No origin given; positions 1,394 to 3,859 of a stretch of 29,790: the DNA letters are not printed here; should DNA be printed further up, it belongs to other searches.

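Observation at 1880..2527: Tailspike carries an SGNH/GDSL esterase domain, suggesting a receptor-modifying (deacetylating) mechanism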

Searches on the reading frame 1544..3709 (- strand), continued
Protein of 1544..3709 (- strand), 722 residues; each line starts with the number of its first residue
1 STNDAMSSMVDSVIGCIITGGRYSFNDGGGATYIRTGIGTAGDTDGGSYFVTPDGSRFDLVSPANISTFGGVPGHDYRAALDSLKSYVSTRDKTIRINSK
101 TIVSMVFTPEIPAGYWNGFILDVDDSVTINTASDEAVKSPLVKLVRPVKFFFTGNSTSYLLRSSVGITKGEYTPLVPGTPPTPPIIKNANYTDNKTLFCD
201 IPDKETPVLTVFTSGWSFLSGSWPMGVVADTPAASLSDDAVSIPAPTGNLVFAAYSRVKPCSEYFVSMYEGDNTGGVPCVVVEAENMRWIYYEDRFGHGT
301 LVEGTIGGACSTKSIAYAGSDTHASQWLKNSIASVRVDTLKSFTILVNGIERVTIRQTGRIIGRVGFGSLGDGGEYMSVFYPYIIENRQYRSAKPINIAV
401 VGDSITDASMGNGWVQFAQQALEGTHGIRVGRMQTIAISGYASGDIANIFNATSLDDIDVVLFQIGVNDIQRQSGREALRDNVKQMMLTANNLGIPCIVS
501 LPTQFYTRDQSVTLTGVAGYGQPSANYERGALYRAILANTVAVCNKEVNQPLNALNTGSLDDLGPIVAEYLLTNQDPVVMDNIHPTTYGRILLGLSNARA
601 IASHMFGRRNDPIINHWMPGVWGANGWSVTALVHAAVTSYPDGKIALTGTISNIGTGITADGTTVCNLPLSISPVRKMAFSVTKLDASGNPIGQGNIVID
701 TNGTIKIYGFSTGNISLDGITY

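Call 68: fold_search(model_id=the predicted structure, library=viral)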
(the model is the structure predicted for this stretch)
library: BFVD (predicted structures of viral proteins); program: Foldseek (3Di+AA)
matches with E <= 10: 1126; with E <= 0.001: 173
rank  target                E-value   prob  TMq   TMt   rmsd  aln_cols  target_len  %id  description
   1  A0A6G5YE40            1.8e-47  1.00  0.58  0.49  12.4       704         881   23  (no name in the UniProt tables at hand)
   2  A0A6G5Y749            3.1e-31  1.00  0.48  0.41  13.4       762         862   14  (no name in the UniProt tables at hand)
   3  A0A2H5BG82            4.3e-23  1.00  0.25  0.24  25.5       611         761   17  (no name in the UniProt tables at hand)
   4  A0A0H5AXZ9            8.5e-13  1.00  0.22  0.16  26.8       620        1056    8  Putative SGNH hydrolase-type esterase domain protein [Pseudomonas phage KPP21]
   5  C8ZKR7                3.1e-12  1.00  0.21  0.21  13.8       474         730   10  SGNH hydrolase-type esterase domain-containing protein [Pseudomonas phage LIT1]
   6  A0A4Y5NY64            1.1e-11  1.00  0.21  0.39  13.6       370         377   14  (no name in the UniProt tables at hand)
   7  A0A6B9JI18            1.0e-10  1.00  0.22  0.19  30.6       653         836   12  Tail fiber protein [Vibrio phage vB_VchM_Kuja]
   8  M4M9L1                1.1e-10  1.00  0.21  0.26  18.9       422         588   13  (no name in the UniProt tables at hand)
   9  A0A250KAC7            1.1e-10  1.00  0.21  0.23  22.8       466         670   10  Tail spike protein [Pectobacterium phage PPWS4]
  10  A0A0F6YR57            1.1e-10  1.00  0.22  0.21  25.1       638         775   10  Putative YapH protein [Sinorhizobium phage phiN3]
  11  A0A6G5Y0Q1            4.4e-10  1.00  0.21  0.33  17.1       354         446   15  (no name in the UniProt tables at hand)
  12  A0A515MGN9            4.6e-10  1.00  0.18  0.20  29.0       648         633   11  (no name in the UniProt tables at hand)
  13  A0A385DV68            8.1e-10  1.00  0.19  0.18  15.2       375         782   12  Tail hyaluronidase/tail fiber [Bacteroides phage crAss001]
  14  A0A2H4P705            8.6e-10  1.00  0.21  0.20  18.5       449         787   15  GDSL-like lipase [Pseudomonas phage nickie]
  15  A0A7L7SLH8            1.3e-09  1.00  0.22  0.39  20.6       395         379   14  Esterase [Gordonia phage Clown]
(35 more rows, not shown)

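Call 70: find_encoding_contigs(protein=P0005, flank=8000, max_places=3)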
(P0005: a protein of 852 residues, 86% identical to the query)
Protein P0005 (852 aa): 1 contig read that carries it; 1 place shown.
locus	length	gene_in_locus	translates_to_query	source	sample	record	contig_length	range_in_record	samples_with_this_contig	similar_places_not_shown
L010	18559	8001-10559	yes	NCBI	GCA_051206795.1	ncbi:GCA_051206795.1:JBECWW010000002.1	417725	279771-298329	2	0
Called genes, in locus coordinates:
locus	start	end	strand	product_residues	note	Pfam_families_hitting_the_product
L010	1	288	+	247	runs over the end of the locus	-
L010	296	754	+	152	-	PF11039:DUF2824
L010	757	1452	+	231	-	PF25688:P22_gp7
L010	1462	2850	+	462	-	PF16928:Inj_translocase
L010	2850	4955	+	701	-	PF26808:Phage_P22_gp16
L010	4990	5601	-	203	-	PF26849:SIEA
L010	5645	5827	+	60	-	-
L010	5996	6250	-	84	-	PF03869:Arc, PF22513:FitA-like_RHH (weak), PF11423:Repressor_Mnt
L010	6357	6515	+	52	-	PF03869:Arc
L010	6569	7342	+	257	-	PF10547:P22_AR_N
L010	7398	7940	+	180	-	PF13392:HNH_3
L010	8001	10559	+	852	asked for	PF09008:Head_binding, PF13472:Lipase_GDSL_2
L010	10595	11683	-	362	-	PF01757:Acyl_transf_3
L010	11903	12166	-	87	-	PF06440:DNA_pol3_theta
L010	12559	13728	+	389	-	PF13356:Arm-DNA-bind_3, PF22022:Phage_int_M, PF00589:Phage_integrase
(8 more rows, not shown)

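Call 71: find_encoding_contigs(protein=P0004, flank=8000, max_places=3)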
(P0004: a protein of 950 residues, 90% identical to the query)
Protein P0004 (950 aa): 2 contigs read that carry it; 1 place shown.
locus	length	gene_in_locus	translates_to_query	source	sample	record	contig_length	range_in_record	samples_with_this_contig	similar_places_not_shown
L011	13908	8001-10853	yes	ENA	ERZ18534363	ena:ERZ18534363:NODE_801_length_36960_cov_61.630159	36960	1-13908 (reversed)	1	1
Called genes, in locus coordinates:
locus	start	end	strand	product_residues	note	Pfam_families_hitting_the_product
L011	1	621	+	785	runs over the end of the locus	PF25675:Phage_nozzle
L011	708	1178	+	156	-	PF11090:Phage_T7_Gp13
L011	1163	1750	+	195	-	PF24072:T7_gp14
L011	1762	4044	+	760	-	PF26212:Phage_T7_Gp15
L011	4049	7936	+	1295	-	-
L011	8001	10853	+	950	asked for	PF03906:Phage_T7_tail, PF18668:Tail_spike_N, PF13472:Lipase_GDSL_2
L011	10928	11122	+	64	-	PF10746:Phage_holin_2_2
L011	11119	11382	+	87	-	PF11123:DNA_Packaging_2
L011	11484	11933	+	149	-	-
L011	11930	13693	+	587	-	PF22530:Terminase-T7_RNaseH-like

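Call 76: find_encoding_contigs(protein=P0012, flank=8000, max_places=2)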
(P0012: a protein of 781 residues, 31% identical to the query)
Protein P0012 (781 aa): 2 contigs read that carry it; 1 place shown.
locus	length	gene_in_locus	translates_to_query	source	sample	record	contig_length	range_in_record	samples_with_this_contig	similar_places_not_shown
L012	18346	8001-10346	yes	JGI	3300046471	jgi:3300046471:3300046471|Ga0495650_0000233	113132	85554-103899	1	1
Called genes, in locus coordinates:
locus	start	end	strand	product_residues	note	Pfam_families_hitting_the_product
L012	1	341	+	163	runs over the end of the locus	PF20901:Sf6_terminase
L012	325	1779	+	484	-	PF03237:Terminase_6N, PF17289:Terminase_6C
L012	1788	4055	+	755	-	PF23899:SU10_portal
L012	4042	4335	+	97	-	-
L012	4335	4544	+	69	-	-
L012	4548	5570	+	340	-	-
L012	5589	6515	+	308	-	PF17236:SU10_MCP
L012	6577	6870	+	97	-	-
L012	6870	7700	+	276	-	PF01391:Collagen (faint)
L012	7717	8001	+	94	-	-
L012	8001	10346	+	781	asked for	PF00657:Lipase_GDSL, PF13472:Lipase_GDSL_2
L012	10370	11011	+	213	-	PF24175:SU10_adaptor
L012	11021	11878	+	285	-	-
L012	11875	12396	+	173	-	-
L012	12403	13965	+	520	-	-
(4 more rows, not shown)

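Call 77: find_encoding_contigs(protein=P0009, flank=6000, max_places=2)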
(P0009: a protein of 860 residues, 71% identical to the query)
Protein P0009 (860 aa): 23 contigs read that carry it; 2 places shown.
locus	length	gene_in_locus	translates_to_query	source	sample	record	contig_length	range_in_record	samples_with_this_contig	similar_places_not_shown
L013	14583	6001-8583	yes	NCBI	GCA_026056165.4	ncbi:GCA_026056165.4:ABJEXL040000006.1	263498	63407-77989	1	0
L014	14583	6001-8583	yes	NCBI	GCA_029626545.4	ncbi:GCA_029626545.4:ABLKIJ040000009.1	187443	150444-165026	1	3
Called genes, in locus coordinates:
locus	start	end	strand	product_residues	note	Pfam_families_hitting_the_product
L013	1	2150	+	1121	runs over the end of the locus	PF20155:TMP_3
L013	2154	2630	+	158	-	-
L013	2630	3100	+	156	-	PF08875:DUF1833 (weak)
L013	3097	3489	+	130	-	PF00877:NLPC_P60 (weak)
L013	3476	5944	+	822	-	-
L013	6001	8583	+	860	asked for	PF18668:Tail_spike_N, PF13472:Lipase_GDSL_2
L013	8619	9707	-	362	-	PF01757:Acyl_transf_3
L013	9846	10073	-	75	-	PF06440:DNA_pol3_theta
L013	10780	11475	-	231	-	-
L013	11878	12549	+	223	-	PF24199:DUF7424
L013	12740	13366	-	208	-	PF04229:GrpB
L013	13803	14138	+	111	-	PF12840:HTH_20 (weak), PF01022:HTH_5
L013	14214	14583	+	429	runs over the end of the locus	PF00939:Na_sulph_symp (faint), PF02040:ArsB, PF03600:CitMHS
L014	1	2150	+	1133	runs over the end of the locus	PF20155:TMP_3, PF06120:Phage_HK97_TLTM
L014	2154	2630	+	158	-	-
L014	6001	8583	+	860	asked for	PF18668:Tail_spike_N, PF13472:Lipase_GDSL_2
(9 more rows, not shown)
